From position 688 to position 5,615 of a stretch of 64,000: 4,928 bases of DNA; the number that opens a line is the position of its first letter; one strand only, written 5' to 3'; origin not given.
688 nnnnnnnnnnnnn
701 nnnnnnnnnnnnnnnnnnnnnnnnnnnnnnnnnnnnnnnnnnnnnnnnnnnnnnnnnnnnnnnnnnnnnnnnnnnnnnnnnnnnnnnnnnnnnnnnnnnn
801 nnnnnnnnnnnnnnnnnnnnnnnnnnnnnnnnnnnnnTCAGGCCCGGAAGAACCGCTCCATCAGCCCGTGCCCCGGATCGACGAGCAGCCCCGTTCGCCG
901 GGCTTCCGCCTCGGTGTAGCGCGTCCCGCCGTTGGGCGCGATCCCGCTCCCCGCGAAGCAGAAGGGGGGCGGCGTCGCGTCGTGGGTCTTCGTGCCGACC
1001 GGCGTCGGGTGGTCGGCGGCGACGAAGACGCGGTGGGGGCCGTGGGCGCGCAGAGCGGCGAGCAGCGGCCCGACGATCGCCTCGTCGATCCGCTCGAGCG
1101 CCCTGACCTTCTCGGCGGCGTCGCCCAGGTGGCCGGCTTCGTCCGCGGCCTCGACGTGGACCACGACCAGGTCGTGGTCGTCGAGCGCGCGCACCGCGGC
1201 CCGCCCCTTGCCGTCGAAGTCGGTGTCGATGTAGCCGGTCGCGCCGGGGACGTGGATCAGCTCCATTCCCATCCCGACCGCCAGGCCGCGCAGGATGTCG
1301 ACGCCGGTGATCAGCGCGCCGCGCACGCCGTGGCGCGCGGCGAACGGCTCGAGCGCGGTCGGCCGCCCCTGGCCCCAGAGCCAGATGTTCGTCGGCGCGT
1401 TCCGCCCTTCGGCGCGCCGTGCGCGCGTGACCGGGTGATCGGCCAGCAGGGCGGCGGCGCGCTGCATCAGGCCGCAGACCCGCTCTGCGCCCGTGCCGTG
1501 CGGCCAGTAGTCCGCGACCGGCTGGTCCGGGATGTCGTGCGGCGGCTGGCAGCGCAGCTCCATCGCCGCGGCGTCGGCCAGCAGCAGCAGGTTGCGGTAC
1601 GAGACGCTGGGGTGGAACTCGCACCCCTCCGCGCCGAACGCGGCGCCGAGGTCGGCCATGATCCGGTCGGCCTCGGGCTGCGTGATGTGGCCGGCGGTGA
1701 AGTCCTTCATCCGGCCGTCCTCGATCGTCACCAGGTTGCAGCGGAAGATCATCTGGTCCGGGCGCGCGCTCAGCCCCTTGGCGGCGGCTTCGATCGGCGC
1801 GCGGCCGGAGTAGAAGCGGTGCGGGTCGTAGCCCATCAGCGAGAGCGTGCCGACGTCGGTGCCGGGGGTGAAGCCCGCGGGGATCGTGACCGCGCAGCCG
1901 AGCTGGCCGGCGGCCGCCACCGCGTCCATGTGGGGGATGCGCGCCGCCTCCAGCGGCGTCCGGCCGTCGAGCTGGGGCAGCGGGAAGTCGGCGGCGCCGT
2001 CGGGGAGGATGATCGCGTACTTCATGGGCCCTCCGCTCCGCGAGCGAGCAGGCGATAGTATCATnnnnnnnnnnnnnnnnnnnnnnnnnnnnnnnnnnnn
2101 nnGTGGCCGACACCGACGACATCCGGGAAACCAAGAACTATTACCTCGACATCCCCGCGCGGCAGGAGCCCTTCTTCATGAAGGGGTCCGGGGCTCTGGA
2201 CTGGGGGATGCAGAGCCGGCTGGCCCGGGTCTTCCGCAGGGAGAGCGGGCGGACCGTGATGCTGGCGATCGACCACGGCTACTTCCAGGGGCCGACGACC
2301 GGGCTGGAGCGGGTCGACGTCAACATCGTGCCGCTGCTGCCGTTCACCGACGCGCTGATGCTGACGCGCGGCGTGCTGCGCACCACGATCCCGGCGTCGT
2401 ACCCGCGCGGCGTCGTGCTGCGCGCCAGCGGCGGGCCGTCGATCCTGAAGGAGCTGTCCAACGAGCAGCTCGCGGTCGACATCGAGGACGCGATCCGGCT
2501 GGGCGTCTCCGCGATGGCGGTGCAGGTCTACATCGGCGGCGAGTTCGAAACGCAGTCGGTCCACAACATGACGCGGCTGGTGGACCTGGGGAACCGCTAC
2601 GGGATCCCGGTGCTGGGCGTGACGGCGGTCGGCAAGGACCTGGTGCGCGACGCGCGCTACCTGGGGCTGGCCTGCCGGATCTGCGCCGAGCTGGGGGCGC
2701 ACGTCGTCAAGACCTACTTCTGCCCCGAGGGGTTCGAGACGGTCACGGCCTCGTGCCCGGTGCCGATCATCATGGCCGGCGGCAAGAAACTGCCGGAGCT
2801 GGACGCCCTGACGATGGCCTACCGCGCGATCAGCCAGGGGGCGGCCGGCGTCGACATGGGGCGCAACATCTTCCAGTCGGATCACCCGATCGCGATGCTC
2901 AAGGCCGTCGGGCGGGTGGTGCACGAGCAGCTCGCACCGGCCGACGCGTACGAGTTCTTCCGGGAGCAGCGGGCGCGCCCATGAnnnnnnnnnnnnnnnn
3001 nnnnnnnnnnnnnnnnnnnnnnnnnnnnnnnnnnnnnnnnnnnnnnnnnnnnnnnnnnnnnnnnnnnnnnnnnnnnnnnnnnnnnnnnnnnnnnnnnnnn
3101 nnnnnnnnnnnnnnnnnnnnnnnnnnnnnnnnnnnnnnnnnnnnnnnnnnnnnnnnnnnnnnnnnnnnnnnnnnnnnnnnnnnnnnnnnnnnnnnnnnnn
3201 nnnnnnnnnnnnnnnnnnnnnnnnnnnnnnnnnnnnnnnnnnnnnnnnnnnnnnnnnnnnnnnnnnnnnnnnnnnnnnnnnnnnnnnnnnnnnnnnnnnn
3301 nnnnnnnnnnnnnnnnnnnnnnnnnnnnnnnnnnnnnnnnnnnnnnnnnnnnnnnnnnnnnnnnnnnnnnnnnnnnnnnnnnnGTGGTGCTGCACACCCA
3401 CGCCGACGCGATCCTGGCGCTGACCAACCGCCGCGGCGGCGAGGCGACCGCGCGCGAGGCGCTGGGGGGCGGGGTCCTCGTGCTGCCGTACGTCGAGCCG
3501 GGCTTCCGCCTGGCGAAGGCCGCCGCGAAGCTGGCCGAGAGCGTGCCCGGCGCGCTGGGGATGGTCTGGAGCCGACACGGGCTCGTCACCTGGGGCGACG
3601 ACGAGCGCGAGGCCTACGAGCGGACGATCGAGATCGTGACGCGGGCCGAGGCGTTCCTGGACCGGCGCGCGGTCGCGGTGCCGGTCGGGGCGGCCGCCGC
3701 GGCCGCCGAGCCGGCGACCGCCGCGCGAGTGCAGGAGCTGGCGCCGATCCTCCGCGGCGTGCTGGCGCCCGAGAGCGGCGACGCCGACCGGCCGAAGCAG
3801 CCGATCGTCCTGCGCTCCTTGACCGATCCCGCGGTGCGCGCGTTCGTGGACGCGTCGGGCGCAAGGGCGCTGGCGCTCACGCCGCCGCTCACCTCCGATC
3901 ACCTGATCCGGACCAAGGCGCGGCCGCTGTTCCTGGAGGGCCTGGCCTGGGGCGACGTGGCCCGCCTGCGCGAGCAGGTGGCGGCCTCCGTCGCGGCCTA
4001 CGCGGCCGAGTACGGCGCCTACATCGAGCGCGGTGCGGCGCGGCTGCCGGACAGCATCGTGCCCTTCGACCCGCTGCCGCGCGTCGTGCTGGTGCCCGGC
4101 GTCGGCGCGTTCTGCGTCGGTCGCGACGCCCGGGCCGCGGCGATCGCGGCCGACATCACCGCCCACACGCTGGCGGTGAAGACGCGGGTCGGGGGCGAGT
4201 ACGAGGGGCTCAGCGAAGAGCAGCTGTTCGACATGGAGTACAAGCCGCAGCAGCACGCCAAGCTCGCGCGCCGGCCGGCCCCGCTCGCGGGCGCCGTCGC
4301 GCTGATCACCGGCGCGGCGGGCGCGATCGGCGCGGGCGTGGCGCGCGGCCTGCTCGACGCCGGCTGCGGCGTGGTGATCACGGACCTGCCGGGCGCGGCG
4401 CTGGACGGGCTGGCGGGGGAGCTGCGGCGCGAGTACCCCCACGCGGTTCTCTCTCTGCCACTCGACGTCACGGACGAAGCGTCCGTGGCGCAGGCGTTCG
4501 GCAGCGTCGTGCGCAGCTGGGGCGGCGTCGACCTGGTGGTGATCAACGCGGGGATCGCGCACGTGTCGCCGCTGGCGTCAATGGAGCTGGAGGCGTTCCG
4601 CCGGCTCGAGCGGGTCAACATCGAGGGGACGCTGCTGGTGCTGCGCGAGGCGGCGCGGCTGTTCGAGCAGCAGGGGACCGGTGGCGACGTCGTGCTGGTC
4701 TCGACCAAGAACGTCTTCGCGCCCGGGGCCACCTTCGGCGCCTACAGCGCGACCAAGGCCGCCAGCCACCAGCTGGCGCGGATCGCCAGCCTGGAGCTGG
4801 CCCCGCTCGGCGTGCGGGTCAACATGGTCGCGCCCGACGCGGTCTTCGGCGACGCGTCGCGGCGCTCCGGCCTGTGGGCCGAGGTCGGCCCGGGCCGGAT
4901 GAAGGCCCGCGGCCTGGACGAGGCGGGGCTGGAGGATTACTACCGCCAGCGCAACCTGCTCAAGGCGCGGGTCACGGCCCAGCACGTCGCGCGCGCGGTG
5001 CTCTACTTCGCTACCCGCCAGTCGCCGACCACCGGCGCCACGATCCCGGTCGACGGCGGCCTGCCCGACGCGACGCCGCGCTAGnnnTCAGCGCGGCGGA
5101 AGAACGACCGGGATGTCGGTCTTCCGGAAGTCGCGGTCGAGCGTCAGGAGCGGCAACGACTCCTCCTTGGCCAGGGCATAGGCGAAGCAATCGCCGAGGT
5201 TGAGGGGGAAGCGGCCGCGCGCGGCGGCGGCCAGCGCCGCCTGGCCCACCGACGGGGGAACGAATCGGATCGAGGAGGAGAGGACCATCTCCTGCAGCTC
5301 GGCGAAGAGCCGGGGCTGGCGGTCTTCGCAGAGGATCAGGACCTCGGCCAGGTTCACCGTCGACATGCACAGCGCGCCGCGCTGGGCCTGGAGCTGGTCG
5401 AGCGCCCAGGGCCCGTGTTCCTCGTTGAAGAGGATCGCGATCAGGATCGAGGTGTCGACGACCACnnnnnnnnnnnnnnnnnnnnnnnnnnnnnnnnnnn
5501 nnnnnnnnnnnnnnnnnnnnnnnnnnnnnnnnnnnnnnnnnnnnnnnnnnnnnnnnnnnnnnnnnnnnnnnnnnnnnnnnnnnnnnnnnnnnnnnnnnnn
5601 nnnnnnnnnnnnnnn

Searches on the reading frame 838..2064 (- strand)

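Call 89: search_protein_families(library=pfam, proteins=[window:838-2064:-], max_evalue=0.00001)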
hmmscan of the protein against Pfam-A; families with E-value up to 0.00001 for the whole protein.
window:838-2064:- (408 aa): 2 families
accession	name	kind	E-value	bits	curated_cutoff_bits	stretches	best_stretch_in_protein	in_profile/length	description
PF10143.14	PhosphMutase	-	2.6e-48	164.6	21.5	1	50-212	1-169/170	2,3-bisphosphoglycerate-independent phosphoglycerate mutase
PF01676.23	Metalloenzyme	-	8.2e-34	117.7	24.3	1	14-385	1-228/252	Metalloenzyme superfamily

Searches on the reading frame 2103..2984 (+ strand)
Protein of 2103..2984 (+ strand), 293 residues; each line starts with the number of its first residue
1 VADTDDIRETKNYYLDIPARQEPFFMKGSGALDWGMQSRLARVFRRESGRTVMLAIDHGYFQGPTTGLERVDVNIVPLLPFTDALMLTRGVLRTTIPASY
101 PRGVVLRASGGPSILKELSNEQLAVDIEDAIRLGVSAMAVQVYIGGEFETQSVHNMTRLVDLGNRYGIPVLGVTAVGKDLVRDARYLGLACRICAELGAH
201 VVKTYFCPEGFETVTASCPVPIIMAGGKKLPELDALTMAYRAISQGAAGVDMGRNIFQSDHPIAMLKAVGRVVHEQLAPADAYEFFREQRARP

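Call 89: search_protein_families(library=pfam, proteins=[window:2103-2984:+], max_evalue=0.00001)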
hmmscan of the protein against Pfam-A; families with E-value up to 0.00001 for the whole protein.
window:2103-2984:+ (293 aa): 1 family
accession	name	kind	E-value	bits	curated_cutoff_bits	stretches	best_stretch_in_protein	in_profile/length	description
PF01791.15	DeoC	-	6.1e-16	59.2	23.8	1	51-259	1-229/229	DeoC/LacD family aldolase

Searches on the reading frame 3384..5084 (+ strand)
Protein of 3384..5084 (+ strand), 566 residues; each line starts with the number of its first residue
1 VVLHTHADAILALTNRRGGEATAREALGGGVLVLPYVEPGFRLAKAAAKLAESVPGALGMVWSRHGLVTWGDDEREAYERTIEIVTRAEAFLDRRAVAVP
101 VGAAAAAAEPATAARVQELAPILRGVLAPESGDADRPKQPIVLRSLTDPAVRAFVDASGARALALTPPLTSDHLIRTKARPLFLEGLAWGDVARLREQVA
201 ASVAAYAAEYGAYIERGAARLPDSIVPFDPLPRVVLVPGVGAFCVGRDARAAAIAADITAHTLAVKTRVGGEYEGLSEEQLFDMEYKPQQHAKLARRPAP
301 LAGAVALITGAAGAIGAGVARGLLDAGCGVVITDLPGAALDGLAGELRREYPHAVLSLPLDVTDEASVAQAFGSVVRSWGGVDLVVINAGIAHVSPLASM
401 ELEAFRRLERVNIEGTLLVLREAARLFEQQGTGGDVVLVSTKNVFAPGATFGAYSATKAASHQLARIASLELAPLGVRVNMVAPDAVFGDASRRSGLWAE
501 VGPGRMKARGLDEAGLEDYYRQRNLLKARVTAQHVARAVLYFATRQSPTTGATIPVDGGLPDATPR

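Call 88: search_protein_families(library=pfam, proteins=[window:3384-5084:+], max_evalue=0.00001)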
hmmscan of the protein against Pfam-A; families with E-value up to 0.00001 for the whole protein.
window:3384-5084:+ (566 aa): 4 families
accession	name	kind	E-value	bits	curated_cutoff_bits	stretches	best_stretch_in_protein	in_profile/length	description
PF13561.12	adh_short_C2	-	9.6e-40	137.1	27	1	310-560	1-235/236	Enoyl-(Acyl carrier protein) reductase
PF00106.31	adh_short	-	4.4e-39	134.4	26.6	1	305-488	2-183/195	short chain dehydrogenase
PF00596.27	Aldolase_II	-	7.3e-14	52.5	22.2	1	2-90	87-181/183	Class II Aldolase and Adducin N-terminal domain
PF08659.16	KR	-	2.2e-07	31.4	22.6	1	305-465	2-160/180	KR domain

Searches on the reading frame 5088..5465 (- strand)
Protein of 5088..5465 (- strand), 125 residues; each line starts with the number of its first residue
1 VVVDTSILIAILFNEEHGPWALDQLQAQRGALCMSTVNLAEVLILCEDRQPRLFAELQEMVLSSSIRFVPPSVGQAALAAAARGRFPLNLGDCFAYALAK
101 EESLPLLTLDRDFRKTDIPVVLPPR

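Call 89: search_protein_families(library=pfam, proteins=[window:5088-5465:-], max_evalue=0.00001)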
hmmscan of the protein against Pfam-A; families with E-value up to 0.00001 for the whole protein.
window:5088-5465:- (125 aa): 1 family
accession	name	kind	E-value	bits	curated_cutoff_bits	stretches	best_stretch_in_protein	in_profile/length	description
PF01850.27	PIN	-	7.9e-23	81.8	23.6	1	1-117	1-118/120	PIN domain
